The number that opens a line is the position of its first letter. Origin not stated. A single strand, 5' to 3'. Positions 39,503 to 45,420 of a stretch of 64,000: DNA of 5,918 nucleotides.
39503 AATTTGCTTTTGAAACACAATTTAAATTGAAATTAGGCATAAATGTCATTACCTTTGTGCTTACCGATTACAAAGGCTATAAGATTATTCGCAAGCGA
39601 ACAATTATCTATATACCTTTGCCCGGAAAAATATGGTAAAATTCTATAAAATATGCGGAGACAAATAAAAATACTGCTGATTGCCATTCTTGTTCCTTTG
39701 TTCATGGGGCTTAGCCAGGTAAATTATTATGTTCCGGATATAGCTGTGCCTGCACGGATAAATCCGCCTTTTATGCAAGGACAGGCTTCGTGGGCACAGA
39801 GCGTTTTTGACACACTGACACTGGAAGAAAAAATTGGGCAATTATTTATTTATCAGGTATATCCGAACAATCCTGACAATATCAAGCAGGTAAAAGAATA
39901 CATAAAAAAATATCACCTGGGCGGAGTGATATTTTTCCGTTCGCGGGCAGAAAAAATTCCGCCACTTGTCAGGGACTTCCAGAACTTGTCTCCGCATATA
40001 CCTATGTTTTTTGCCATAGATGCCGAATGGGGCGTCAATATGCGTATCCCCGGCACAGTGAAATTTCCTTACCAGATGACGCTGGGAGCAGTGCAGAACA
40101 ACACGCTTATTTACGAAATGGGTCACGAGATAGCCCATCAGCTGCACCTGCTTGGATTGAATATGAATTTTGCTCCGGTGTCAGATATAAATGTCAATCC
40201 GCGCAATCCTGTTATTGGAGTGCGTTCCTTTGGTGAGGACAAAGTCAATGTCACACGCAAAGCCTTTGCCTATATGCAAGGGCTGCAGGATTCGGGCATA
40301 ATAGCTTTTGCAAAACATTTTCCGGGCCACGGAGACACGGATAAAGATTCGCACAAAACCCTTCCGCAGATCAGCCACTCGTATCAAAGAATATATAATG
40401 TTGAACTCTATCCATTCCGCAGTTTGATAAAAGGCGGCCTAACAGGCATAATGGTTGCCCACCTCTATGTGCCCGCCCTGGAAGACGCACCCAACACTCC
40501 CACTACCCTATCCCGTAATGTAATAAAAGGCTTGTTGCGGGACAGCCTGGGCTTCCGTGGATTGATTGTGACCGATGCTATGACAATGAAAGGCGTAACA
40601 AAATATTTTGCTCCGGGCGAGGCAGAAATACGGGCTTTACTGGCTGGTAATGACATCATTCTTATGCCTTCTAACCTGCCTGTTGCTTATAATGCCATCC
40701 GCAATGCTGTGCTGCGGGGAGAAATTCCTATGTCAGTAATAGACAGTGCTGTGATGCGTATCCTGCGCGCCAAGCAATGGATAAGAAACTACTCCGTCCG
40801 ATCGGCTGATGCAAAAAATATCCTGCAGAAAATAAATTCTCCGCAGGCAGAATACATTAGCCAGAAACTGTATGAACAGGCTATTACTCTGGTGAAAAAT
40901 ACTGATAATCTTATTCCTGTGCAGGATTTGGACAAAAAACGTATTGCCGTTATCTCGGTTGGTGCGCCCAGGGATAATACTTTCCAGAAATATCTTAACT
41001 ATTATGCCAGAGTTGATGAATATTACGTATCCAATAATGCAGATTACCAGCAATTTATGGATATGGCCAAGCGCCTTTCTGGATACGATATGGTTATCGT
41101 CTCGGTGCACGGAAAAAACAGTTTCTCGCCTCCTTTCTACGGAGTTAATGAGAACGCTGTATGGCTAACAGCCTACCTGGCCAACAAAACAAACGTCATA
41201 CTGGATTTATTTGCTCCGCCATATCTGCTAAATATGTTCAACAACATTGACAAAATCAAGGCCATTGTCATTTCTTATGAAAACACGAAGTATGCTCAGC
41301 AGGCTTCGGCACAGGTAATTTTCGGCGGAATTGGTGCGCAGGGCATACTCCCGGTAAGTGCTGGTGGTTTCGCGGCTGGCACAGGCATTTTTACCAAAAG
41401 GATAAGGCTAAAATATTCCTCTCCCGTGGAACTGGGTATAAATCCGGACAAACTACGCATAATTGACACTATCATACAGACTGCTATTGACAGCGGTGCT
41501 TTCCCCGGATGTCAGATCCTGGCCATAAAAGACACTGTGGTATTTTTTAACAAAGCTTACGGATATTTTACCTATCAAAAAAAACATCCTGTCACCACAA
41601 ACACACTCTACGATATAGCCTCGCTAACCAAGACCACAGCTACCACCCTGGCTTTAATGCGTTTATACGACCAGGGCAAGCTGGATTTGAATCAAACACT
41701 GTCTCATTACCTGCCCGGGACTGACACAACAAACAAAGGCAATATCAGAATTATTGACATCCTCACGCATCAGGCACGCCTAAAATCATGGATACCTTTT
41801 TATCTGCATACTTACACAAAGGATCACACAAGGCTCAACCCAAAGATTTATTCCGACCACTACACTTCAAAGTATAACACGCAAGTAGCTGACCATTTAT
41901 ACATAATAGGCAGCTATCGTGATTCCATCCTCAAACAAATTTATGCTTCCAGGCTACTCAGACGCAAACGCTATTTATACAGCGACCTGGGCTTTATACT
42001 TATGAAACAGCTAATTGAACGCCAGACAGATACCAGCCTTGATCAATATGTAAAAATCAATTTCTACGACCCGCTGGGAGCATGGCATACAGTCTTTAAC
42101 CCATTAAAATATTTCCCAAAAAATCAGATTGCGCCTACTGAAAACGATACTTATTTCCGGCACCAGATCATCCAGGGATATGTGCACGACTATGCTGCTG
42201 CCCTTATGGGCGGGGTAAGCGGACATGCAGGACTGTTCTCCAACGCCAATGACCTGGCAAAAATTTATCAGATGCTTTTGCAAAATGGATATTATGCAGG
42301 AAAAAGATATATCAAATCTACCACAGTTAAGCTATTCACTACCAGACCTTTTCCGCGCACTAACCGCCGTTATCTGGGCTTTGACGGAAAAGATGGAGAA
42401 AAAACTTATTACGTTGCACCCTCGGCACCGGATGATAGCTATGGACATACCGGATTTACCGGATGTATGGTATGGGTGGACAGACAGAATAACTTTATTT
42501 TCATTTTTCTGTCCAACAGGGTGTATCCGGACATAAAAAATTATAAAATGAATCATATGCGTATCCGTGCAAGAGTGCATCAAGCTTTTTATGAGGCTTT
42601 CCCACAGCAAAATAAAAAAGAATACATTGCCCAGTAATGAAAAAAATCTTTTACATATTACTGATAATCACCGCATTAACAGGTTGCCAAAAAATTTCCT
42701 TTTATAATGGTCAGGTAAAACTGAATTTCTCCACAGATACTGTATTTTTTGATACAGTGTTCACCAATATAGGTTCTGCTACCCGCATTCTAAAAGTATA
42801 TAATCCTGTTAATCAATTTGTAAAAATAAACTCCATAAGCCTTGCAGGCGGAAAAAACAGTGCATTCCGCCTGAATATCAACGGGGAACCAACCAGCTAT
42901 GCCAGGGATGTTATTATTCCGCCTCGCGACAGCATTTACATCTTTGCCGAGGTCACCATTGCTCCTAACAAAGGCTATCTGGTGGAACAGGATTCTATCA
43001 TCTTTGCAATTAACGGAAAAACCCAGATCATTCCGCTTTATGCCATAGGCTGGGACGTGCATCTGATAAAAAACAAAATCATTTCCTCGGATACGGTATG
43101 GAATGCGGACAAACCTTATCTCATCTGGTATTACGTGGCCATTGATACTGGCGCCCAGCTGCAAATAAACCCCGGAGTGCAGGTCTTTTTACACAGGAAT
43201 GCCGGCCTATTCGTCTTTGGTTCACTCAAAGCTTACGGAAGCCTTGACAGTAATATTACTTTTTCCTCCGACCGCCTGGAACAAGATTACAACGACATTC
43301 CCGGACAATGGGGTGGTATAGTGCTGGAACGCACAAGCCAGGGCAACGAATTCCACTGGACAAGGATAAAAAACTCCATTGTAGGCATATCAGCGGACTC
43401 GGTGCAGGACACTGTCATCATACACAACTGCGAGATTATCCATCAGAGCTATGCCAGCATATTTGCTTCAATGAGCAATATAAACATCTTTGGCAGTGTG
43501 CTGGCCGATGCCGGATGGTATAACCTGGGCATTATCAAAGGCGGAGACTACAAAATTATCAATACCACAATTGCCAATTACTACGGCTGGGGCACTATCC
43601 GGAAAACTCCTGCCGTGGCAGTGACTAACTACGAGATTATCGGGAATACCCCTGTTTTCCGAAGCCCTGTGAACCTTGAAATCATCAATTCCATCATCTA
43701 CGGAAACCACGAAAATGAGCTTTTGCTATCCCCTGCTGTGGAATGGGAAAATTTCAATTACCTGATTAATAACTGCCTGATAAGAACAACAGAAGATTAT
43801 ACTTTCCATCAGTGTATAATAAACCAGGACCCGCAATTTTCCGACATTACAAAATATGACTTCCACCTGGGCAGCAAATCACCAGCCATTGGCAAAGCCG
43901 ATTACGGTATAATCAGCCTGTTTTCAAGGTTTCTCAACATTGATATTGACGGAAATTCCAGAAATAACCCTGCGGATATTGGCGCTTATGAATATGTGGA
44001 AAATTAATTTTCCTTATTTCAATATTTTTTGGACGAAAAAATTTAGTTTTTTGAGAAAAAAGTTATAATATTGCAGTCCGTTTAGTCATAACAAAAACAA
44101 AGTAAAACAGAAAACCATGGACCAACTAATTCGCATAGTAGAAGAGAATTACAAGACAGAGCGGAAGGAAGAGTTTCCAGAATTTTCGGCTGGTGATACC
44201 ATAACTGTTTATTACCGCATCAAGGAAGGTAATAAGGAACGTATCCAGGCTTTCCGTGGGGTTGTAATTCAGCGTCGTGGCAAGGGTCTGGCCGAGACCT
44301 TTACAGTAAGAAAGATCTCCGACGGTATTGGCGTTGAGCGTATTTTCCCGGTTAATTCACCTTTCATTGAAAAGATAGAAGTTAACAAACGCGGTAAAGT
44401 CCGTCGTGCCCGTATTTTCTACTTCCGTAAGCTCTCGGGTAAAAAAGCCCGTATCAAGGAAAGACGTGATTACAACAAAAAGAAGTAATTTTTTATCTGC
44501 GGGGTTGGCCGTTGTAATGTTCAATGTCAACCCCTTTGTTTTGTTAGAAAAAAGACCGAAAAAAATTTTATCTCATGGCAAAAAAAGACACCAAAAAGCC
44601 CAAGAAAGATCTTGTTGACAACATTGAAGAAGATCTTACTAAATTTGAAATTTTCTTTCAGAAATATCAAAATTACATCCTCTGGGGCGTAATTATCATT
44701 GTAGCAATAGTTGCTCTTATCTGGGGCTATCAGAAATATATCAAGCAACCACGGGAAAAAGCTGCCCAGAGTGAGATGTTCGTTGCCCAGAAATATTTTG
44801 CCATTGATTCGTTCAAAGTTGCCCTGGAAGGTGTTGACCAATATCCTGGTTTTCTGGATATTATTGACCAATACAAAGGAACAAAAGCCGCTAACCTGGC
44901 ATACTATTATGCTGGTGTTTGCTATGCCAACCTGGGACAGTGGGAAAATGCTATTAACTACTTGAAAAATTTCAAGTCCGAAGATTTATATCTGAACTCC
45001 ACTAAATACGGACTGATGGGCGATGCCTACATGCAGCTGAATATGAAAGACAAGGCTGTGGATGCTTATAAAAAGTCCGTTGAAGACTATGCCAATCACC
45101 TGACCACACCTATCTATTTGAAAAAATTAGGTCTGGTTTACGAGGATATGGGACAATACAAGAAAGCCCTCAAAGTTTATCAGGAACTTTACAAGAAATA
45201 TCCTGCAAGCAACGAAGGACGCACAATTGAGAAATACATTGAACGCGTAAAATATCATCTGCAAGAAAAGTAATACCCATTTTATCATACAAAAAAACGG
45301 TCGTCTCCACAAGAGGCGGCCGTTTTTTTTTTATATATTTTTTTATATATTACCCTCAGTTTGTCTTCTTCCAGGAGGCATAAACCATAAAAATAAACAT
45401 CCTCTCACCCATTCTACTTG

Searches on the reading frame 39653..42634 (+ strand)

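Call 57: search_protein_families(library=pfam, proteins=[window:39653-42634:+], max_evalue=0.0001)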
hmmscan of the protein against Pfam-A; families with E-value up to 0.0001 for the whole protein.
window:39653-42634:+ (994 aa): 3 families
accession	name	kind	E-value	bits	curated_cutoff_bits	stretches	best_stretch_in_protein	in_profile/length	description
PF00933.27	Glyco_hydro_3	-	2.1e-83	280.8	27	1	56-372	1-315/316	Glycosyl hydrolase family 3 N terminal domain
PF00144.29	Beta-lactamase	-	4e-54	184.4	27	1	605-959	2-313/329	Beta-lactamase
PF01915.27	Glyco_hydro_3_C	-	2.3e-05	24.9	31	1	411-569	1-168/200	Glycosyl hydrolase family 3 C-terminal domain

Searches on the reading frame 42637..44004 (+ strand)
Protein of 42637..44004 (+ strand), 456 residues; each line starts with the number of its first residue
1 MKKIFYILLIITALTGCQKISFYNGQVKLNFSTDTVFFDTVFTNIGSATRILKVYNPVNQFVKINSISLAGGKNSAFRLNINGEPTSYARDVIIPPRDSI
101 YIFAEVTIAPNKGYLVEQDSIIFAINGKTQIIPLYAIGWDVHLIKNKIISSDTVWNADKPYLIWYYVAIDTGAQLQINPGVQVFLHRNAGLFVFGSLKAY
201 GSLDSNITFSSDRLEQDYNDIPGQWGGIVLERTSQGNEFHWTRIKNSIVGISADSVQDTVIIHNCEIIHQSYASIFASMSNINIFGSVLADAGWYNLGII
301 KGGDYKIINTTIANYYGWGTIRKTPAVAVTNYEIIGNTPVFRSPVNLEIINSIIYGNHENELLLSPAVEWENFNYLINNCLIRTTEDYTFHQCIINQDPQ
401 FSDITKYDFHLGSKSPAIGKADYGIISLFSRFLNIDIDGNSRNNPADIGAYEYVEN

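Call 57: search_protein_families(library=pfam, proteins=[window:42637-44004:+], max_evalue=0.0001)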
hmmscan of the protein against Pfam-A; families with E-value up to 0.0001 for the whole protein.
window:42637-44004:+ (456 aa): 1 family
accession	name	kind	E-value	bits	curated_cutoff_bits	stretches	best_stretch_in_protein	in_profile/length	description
PF08139.17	LPAM_1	-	1.1e-05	26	20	1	1-18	1-18/18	Prokaryotic membrane lipoprotein lipid attachment site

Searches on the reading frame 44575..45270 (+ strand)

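Call 58: search_protein_families(library=pfam, proteins=[window:44575-45270:+], max_evalue=0.0001)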
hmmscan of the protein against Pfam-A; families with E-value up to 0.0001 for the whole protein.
window:44575-45270:+ (232 aa): 10 families
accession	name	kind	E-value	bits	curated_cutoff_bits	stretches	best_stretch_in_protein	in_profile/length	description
PF13174.12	TPR_6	-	5.9e-17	61.5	26.3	1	184-212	5-33/33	Tetratricopeptide repeat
PF07719.23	TPR_2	-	2.1e-14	52.8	27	1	181-211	3-33/34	Tetratricopeptide repeat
PF00515.34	TPR_1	-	4e-11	42.7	27.8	0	182-204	4-26/34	Tetratricopeptide repeat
PF13428.12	TPR_14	-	1.3e-10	41.3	23.5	0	182-215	4-37/44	Tetratricopeptide repeat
PF13424.12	TPR_12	-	4.6e-10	40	30.1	1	144-208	5-74/77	Tetratricopeptide repeat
PF13176.12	TPR_7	-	1.4e-09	37.7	27.9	0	183-205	3-25/36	Tetratricopeptide repeat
PF13181.12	TPR_8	-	1.3e-08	34.8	25.7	0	145-170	4-29/34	Tetratricopeptide repeat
PF21545.3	T7SS_EccA1_N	-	1e-07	32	27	1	95-212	120-238/272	T7SS, ESX-1 secretion system protein EccA1, N-terminal domain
PF13432.12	TPR_16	-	5.2e-07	30.4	32.7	0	148-212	3-64/65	Tetratricopeptide repeat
PF09976.15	TPR_21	-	3.3e-05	24.1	25.5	0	27-131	3-100/193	Tetratricopeptide repeat-like domain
